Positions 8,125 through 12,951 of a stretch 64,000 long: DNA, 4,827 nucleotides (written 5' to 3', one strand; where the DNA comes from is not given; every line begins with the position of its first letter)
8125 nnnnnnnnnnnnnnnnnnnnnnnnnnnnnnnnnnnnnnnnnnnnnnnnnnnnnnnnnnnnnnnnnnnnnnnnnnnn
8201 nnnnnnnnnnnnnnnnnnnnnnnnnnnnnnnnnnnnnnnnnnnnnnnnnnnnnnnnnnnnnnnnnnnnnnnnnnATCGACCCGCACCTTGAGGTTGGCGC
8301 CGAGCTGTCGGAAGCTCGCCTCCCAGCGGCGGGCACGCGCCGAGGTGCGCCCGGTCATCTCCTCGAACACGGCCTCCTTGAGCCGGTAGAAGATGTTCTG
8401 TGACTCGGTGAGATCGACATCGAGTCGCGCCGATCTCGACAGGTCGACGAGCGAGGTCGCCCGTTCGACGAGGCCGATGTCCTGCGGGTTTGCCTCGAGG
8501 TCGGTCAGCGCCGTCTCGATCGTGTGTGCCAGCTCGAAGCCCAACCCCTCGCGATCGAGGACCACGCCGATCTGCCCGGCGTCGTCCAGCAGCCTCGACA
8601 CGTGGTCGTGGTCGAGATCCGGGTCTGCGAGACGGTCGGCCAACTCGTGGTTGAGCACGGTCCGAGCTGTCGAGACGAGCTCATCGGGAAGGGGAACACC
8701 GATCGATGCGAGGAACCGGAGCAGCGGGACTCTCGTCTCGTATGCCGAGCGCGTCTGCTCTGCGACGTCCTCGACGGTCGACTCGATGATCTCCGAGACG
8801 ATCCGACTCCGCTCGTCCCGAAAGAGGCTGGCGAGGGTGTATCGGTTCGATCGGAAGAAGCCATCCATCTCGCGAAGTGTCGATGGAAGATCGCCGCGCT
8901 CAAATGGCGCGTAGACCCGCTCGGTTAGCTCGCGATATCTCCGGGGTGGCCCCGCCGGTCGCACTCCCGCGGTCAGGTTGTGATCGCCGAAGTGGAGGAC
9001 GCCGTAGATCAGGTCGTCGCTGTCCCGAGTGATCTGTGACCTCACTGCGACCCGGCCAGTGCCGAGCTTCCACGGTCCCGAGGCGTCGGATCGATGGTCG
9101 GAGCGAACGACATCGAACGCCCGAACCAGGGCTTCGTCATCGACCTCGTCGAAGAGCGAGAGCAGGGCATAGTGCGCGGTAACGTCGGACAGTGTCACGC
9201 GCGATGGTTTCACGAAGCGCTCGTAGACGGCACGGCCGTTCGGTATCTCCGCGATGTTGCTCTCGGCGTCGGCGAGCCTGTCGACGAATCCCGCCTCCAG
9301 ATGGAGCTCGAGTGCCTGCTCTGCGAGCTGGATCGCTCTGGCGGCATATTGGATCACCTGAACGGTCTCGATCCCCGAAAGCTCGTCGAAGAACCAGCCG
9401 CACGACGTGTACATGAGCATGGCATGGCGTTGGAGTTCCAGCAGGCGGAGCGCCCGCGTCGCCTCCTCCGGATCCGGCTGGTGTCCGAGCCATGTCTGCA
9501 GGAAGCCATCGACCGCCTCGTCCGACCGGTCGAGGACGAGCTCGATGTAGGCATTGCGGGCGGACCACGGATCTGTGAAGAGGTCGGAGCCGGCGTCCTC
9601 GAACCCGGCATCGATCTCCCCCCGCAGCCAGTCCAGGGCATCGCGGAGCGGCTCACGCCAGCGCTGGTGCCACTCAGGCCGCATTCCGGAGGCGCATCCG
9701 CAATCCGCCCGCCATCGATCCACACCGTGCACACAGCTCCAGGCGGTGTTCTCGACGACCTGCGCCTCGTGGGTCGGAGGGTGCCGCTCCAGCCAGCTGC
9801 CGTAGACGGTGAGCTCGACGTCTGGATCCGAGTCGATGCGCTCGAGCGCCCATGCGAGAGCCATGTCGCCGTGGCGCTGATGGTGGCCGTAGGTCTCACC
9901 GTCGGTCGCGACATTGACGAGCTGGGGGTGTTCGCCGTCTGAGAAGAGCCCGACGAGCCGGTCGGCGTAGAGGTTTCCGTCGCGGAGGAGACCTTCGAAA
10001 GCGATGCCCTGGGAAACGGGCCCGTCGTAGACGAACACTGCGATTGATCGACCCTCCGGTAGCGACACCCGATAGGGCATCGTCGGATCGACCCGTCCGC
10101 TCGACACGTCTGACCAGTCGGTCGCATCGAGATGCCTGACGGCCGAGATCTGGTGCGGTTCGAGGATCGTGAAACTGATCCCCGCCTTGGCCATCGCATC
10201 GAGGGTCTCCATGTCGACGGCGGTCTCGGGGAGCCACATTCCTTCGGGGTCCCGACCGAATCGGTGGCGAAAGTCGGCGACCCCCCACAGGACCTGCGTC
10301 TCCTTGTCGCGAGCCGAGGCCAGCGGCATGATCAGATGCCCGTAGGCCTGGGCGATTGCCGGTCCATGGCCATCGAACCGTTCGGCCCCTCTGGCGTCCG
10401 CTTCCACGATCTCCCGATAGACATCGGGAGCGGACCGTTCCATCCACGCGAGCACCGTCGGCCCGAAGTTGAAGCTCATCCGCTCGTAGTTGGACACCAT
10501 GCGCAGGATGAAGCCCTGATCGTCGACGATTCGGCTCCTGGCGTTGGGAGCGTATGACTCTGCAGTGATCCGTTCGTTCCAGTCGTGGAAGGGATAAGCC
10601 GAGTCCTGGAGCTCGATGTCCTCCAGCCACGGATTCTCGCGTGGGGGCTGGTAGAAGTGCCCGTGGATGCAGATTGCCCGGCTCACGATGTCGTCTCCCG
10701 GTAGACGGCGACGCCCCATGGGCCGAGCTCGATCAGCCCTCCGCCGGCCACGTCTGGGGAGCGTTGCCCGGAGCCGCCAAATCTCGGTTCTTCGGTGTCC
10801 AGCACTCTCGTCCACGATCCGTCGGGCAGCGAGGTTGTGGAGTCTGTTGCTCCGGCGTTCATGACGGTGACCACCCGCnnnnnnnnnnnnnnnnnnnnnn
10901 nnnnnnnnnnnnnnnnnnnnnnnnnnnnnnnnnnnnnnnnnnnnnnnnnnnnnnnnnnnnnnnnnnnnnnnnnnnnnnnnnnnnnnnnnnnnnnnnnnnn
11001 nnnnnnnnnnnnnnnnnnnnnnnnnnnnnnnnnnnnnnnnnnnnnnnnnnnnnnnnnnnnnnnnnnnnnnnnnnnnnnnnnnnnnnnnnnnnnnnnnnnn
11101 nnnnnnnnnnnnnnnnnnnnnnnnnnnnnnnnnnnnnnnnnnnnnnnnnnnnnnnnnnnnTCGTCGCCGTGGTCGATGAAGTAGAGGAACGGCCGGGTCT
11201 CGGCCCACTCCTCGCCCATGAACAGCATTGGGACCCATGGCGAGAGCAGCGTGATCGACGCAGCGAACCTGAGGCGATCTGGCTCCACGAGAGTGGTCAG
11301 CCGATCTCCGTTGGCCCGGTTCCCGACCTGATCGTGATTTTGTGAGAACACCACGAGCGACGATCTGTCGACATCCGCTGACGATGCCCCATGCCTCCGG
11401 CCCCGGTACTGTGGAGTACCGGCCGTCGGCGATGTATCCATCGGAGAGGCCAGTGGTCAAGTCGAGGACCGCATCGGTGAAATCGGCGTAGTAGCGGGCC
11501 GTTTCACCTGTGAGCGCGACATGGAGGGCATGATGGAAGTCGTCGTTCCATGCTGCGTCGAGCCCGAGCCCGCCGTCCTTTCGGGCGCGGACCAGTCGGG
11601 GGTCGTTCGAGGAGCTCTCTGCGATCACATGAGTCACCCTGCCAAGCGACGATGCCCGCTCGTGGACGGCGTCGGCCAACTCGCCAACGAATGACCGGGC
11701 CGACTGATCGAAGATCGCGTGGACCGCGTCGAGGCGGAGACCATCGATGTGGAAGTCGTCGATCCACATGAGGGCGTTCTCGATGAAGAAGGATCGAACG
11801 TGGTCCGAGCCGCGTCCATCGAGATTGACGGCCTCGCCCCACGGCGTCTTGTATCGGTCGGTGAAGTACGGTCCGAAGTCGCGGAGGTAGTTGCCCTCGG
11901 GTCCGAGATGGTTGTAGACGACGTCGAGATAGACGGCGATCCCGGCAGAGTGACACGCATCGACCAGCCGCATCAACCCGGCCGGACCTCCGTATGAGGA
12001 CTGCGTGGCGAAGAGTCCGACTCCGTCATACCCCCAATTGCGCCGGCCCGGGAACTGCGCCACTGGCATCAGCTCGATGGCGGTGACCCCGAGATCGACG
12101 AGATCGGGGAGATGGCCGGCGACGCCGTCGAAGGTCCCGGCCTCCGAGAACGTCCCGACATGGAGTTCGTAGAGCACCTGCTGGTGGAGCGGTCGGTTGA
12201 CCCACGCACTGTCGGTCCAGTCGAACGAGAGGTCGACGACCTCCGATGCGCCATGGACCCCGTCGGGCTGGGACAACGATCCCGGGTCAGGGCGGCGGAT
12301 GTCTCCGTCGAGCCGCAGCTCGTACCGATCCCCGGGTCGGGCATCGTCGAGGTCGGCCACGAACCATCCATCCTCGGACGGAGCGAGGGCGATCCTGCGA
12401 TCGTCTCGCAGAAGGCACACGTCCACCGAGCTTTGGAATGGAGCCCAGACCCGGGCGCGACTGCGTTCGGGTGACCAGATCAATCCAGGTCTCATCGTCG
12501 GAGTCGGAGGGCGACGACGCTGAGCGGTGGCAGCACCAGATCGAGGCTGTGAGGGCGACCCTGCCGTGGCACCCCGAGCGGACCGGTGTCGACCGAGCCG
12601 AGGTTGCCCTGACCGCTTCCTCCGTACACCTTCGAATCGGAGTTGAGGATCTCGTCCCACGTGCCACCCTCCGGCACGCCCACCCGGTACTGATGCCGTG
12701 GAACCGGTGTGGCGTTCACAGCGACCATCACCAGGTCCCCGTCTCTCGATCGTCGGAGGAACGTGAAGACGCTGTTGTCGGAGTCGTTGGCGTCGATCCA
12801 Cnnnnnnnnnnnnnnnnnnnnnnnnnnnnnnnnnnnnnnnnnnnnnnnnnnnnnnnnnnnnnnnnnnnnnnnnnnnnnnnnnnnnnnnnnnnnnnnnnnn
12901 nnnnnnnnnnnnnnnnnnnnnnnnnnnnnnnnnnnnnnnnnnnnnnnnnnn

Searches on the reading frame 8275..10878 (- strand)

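Call 47: search_protein_families(library=pfam, proteins=[window:8275-10878:-], max_evalue=0.00001)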
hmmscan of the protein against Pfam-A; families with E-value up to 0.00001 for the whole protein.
window:8275-10878:- (868 aa): 2 families
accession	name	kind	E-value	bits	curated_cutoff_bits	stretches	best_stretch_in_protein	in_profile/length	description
PF12055.13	DUF3536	-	2.6e-106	355.6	25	1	403-686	1-284/284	Domain of unknown function (DUF3536)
PF03065.20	Glyco_hydro_57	-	6.3e-20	72.1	21.2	1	175-370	106-286/291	Glycosyl hydrolase family 57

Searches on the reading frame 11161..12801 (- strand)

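Call 47: search_protein_families(library=pfam, proteins=[window:11161-12801:-], max_evalue=0.00001)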
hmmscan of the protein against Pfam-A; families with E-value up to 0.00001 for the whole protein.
window:11161-12801:- (547 aa): 1 family
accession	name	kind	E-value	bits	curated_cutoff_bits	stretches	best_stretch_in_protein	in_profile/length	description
PF00128.31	Alpha-amylase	-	4.5e-17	62.9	22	1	219-307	13-100/446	Alpha amylase, catalytic domain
